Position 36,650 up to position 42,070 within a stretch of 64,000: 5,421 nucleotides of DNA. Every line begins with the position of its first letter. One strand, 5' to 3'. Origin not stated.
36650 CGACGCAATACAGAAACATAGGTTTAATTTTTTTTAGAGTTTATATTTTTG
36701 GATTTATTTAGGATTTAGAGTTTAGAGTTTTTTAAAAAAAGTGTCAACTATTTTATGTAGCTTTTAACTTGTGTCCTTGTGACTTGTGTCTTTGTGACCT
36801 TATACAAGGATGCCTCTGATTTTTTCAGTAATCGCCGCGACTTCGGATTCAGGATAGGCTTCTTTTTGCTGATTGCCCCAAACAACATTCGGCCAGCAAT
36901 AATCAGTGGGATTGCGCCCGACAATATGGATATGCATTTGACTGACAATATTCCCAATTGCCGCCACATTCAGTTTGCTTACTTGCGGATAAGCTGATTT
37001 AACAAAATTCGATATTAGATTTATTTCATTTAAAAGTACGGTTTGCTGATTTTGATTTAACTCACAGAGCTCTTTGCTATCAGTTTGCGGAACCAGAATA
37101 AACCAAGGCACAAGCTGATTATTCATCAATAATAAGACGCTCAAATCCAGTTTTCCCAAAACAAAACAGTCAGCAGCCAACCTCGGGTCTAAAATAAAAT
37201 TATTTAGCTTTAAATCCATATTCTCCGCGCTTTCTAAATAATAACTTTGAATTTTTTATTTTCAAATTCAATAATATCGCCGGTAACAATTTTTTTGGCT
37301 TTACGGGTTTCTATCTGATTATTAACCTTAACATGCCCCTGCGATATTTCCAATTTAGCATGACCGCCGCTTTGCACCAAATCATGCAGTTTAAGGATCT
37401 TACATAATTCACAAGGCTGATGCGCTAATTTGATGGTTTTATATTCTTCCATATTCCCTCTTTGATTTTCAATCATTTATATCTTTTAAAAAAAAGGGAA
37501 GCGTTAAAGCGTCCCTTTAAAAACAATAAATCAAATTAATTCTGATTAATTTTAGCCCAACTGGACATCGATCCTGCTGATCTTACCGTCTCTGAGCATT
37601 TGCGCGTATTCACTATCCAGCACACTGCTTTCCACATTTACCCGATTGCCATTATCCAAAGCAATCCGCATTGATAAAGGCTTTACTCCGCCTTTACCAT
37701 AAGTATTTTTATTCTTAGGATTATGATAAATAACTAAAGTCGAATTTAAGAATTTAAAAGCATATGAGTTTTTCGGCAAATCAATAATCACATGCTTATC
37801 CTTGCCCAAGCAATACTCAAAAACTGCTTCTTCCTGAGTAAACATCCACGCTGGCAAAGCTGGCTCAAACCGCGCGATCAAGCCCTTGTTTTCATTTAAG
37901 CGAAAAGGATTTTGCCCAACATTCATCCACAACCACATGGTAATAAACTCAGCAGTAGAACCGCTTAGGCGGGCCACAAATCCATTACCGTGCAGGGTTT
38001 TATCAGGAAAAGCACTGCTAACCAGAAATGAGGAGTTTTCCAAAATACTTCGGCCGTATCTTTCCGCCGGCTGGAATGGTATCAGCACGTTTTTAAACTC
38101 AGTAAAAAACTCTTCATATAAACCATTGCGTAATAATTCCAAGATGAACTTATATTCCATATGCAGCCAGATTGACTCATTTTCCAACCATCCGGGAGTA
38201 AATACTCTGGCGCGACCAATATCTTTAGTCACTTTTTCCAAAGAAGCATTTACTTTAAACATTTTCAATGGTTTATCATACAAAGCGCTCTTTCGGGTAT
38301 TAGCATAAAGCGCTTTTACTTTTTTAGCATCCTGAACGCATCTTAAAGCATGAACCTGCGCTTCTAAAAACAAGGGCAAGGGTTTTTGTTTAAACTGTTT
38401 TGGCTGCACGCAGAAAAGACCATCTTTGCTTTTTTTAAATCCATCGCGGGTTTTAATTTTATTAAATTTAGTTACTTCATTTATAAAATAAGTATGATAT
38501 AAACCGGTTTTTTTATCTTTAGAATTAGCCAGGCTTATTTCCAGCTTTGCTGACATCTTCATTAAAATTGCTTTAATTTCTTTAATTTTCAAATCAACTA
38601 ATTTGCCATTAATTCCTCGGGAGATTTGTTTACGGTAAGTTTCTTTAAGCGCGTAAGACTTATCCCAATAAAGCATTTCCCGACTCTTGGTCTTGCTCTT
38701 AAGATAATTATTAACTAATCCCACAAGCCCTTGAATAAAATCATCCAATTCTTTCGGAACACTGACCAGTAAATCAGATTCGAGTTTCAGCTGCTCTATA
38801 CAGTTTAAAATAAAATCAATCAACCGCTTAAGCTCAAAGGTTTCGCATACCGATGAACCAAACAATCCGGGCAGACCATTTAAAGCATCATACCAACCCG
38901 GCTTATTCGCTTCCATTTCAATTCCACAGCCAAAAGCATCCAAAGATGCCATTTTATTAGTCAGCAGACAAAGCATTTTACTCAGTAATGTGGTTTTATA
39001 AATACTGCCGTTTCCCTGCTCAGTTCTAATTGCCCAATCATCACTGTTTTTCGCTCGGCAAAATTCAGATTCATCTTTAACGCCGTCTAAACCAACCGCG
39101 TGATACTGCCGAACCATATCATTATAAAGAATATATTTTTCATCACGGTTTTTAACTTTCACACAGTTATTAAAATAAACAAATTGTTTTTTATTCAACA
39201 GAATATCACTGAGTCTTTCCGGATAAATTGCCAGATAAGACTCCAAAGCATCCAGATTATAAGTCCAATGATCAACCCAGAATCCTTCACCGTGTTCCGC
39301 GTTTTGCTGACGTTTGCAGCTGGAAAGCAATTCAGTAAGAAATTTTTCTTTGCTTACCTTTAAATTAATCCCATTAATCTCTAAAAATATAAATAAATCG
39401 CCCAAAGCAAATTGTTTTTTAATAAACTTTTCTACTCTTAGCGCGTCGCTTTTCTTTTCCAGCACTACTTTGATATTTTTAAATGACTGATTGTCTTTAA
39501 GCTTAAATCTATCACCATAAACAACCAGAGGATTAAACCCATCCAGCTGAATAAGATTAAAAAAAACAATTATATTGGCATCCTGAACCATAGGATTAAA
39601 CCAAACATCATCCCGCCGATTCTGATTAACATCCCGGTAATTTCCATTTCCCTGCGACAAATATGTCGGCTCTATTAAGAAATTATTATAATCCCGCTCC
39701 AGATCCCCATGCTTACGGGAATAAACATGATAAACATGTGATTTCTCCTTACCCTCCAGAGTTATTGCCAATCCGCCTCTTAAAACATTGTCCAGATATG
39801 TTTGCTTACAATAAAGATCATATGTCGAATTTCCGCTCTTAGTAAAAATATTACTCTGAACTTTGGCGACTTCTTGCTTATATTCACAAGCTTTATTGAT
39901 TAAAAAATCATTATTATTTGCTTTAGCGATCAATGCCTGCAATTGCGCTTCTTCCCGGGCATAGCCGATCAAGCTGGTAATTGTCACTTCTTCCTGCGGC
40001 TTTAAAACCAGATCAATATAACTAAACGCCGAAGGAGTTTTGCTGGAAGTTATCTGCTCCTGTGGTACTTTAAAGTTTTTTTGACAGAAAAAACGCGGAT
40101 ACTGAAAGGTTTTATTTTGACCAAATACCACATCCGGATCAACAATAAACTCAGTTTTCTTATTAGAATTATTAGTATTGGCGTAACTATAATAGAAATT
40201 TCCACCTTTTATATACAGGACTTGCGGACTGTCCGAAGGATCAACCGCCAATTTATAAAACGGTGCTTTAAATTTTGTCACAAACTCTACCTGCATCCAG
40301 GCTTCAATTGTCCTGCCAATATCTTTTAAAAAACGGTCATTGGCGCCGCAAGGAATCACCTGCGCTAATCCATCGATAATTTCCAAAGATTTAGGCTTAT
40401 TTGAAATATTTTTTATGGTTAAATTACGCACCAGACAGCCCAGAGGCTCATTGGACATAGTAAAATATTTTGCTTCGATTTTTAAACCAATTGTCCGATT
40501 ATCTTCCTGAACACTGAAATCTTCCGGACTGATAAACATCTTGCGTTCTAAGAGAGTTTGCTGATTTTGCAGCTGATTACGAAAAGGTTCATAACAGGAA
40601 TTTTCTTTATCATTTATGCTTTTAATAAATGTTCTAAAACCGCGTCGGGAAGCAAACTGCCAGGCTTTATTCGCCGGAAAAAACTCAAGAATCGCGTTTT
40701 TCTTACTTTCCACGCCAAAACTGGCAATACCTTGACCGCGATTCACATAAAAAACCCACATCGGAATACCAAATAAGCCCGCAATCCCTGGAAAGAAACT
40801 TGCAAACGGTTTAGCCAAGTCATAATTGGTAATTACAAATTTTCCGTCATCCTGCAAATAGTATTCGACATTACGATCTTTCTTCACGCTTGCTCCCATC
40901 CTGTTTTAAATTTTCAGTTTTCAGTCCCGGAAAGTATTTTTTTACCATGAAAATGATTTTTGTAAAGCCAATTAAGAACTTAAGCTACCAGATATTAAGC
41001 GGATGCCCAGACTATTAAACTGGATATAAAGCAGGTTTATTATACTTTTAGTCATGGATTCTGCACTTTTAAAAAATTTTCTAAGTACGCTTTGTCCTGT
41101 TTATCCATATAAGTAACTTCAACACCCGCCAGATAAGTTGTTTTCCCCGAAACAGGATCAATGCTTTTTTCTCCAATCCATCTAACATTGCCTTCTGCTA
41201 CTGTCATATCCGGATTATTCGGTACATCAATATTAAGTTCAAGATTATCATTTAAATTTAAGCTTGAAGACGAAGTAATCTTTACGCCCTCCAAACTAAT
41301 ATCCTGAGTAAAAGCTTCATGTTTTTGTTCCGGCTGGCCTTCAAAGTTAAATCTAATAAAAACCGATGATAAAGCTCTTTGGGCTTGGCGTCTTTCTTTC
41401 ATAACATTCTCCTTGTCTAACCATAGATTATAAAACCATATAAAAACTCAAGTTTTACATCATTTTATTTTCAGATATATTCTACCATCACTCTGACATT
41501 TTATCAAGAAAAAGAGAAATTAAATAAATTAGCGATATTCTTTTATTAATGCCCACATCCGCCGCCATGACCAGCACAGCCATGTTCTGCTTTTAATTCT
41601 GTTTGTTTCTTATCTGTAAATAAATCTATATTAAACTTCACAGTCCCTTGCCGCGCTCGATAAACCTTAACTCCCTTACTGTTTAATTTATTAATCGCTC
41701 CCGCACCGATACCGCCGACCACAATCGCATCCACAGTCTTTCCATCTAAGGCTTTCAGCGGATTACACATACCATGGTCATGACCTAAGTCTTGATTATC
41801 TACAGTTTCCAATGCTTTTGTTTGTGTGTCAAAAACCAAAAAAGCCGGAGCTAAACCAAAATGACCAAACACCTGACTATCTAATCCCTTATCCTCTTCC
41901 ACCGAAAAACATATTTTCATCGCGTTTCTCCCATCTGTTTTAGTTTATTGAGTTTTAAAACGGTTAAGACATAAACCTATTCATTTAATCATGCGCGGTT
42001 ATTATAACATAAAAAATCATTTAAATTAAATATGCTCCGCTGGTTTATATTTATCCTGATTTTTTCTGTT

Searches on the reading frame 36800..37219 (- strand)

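Call 8: search_protein_families(library=pfam, proteins=[window:36800-37219:-], max_evalue=0.001)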
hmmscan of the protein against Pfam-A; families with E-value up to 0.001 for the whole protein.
window:36800-37219:- (139 aa): 1 family
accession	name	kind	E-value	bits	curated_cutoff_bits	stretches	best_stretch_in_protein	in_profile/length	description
PF01230.28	HIT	-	1.3e-10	42.3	21.5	1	16-103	4-96/98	HIT domain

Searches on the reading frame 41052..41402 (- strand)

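Call 8: search_protein_families(library=pfam, proteins=[window:41052-41402:-], max_evalue=0.001)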
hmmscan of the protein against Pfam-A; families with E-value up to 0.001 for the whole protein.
window:41052-41402:- (116 aa): 1 family
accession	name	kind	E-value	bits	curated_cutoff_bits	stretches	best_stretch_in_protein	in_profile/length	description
PF07238.19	PilZ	-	6.2e-11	43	22.5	1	3-111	1-100/102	PilZ domain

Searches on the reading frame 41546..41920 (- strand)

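Call 8: search_protein_families(library=pfam, proteins=[window:41546-41920:-], max_evalue=0.001)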
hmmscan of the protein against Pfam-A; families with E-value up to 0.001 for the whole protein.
window:41546-41920:- (124 aa): 1 family
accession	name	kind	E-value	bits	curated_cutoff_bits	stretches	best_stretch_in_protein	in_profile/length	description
PF02579.22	Nitro_FeMo-Co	-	6e-19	68.6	26.3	1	14-101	2-92/94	Dinitrogenase iron-molybdenum cofactor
